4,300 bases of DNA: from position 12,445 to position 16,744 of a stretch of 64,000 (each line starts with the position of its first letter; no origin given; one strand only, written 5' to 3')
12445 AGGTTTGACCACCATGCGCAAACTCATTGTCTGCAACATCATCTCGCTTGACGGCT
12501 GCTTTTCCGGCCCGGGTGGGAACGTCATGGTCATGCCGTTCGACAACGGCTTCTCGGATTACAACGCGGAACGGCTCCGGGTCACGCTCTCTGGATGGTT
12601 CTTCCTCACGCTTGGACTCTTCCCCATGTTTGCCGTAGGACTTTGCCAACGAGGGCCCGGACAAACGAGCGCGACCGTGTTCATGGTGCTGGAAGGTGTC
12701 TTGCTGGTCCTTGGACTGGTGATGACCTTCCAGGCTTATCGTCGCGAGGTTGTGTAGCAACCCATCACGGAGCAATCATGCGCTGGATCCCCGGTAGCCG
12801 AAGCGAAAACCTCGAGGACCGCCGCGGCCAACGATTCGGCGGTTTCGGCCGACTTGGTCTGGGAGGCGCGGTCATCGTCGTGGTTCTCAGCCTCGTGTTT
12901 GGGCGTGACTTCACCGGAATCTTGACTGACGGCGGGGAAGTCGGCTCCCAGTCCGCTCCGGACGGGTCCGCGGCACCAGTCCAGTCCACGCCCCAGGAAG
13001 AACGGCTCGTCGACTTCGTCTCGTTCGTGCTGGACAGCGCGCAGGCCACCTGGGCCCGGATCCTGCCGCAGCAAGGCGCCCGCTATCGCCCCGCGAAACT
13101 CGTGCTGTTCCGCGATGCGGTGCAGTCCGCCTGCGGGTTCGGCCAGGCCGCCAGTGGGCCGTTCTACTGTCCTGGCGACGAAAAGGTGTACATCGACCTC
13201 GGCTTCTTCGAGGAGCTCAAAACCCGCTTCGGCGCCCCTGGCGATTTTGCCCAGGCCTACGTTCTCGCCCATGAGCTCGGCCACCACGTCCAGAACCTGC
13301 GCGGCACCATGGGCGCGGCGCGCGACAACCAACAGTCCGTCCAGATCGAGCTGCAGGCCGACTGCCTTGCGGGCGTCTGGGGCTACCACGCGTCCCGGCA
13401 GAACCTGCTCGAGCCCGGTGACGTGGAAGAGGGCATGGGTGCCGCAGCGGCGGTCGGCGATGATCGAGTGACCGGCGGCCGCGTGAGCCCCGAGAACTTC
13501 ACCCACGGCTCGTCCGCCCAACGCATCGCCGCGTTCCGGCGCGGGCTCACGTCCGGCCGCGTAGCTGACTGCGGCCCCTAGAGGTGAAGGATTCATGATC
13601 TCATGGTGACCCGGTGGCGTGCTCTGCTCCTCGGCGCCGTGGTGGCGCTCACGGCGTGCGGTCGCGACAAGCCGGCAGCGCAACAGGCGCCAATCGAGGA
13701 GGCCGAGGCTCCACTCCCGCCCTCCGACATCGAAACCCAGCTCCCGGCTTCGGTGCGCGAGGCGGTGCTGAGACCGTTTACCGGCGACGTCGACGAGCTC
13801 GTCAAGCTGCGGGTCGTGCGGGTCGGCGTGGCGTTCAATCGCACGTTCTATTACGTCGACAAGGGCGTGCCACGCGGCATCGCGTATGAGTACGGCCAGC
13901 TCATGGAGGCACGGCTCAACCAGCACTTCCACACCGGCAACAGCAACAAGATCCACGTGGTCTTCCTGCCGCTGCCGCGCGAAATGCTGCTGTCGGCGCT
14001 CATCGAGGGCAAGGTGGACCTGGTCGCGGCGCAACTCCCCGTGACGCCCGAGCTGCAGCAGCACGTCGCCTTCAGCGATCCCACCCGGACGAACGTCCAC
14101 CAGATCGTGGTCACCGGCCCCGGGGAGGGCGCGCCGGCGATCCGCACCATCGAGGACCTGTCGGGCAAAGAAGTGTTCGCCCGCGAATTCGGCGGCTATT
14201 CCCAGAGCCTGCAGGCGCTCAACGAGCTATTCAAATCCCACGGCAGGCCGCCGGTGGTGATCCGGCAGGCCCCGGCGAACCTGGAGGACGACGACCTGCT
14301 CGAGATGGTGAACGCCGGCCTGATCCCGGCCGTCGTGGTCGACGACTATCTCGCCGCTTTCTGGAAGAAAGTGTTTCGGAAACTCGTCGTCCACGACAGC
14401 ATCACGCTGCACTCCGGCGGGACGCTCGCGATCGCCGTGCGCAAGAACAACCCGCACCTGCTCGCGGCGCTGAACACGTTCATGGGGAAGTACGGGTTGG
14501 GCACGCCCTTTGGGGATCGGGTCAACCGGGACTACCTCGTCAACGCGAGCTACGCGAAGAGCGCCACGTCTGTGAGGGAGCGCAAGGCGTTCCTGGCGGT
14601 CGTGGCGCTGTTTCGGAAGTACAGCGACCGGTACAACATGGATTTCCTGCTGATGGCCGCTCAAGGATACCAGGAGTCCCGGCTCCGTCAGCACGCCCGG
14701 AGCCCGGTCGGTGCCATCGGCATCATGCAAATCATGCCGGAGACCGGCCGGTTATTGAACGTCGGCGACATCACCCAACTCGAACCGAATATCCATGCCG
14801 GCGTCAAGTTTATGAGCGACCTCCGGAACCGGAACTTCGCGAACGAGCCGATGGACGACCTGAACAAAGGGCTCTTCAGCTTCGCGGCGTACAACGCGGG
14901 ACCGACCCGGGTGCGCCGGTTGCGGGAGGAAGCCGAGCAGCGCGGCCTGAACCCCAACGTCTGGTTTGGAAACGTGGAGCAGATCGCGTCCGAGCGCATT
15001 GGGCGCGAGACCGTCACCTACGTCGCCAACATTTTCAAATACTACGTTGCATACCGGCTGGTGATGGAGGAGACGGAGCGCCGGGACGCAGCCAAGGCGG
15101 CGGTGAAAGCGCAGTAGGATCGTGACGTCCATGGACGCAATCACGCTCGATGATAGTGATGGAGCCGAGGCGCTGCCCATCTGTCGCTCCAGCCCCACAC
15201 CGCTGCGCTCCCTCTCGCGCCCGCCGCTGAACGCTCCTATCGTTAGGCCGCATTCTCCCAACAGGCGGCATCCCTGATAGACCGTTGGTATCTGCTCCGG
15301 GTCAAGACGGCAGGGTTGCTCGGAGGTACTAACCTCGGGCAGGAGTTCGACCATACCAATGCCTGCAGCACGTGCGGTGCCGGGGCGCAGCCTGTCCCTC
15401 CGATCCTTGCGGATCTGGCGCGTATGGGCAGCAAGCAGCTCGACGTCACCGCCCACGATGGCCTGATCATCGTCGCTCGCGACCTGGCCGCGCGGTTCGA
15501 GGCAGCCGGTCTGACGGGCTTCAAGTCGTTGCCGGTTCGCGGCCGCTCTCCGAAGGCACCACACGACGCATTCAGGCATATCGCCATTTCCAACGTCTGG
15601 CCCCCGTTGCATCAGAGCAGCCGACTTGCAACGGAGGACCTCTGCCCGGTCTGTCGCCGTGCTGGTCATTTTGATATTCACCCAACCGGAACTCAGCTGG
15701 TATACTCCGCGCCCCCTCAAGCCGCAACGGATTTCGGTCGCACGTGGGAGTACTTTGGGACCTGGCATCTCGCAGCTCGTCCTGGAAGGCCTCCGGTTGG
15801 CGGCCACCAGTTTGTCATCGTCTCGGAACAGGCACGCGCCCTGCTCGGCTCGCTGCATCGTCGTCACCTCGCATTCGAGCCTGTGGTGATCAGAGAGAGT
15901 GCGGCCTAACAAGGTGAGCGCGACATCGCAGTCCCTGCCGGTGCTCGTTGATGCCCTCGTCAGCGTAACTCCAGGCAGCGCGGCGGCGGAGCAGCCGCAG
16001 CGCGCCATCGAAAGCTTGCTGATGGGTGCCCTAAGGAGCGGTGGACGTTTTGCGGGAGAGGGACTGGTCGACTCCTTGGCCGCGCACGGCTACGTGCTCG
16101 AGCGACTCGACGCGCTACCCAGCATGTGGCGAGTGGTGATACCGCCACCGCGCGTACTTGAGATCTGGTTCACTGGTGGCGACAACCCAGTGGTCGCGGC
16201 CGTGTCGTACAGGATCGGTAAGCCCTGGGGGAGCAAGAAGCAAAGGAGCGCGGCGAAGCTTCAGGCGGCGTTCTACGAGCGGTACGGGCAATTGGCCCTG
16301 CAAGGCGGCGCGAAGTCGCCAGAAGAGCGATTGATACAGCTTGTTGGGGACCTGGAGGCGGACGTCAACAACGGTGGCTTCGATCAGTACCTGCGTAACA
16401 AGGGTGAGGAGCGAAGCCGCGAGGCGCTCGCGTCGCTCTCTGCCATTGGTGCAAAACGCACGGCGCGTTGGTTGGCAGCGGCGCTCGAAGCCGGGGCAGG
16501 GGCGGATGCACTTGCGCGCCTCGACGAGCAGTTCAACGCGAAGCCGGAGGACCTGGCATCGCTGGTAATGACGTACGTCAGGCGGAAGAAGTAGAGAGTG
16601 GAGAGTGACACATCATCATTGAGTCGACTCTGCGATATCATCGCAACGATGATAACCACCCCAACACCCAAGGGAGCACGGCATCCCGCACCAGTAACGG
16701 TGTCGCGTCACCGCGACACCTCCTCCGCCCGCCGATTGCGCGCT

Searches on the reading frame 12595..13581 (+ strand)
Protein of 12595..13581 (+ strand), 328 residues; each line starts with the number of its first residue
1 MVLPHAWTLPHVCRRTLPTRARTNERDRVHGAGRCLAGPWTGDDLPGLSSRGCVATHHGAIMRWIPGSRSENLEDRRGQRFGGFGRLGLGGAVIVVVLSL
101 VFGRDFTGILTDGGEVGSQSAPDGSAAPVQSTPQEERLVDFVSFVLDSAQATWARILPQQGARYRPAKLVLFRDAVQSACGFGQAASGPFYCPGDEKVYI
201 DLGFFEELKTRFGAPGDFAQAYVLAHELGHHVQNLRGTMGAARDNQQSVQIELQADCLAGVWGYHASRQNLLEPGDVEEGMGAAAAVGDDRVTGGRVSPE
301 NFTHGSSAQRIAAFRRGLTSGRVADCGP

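Call 22: search_protein_families(library=pfam, proteins=[window:12595-13581:+], max_evalue=0.01)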
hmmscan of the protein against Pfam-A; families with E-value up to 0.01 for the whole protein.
window:12595-13581:+ (328 aa): 1 family
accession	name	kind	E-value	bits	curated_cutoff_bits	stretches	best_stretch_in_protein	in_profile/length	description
PF04228.19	Zn_peptidase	-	1.1e-85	288.1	23.2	1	62-326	1-287/290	Putative neutral zinc metallopeptidase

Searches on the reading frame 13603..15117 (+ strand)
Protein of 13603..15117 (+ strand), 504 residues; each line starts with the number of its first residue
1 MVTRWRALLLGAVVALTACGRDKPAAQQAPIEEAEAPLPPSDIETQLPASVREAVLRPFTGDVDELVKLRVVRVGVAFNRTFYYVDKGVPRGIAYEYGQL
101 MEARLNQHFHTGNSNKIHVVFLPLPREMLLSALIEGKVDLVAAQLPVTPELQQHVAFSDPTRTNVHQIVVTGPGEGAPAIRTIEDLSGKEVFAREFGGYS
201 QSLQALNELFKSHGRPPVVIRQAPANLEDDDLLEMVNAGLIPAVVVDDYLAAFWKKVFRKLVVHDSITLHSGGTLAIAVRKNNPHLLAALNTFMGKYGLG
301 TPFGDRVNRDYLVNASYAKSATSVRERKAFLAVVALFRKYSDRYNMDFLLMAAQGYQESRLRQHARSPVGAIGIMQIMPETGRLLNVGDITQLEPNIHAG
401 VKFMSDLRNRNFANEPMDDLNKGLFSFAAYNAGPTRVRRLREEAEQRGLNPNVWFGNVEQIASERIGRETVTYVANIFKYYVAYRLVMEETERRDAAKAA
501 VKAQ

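Call 18: find_encoding_contigs(protein=window:13603-15117:+, flank=10000, max_places=6)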
Protein window:13603-15117:+ (504 aa): no gene with exactly this product is on record in the collection.

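Call 22: search_protein_families(library=pfam, proteins=[window:13603-15117:+], max_evalue=0.01)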
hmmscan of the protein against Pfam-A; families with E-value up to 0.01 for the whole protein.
window:13603-15117:+ (504 aa): 2 families
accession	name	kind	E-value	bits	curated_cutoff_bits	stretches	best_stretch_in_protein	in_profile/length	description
PF01464.25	SLT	-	1.1e-15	57.6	21.3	1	336-446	2-110/117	Transglycosylase SLT domain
PF00497.25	SBP_bac_3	-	1.2e-13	51.4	26.4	1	74-295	3-114/132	Bacterial extracellular solute-binding proteins, family 3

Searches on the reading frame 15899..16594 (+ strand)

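Call 22: search_protein_families(library=pfam, proteins=[window:15899-16594:+], max_evalue=0.01)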
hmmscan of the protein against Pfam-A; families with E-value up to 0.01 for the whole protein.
window:15899-16594:+ (231 aa): 1 family
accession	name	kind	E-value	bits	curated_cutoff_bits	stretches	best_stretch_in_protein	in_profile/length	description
PF14300.12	DMP19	-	1.6e-15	58.1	25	1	140-229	4-111/112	DMP19-like protein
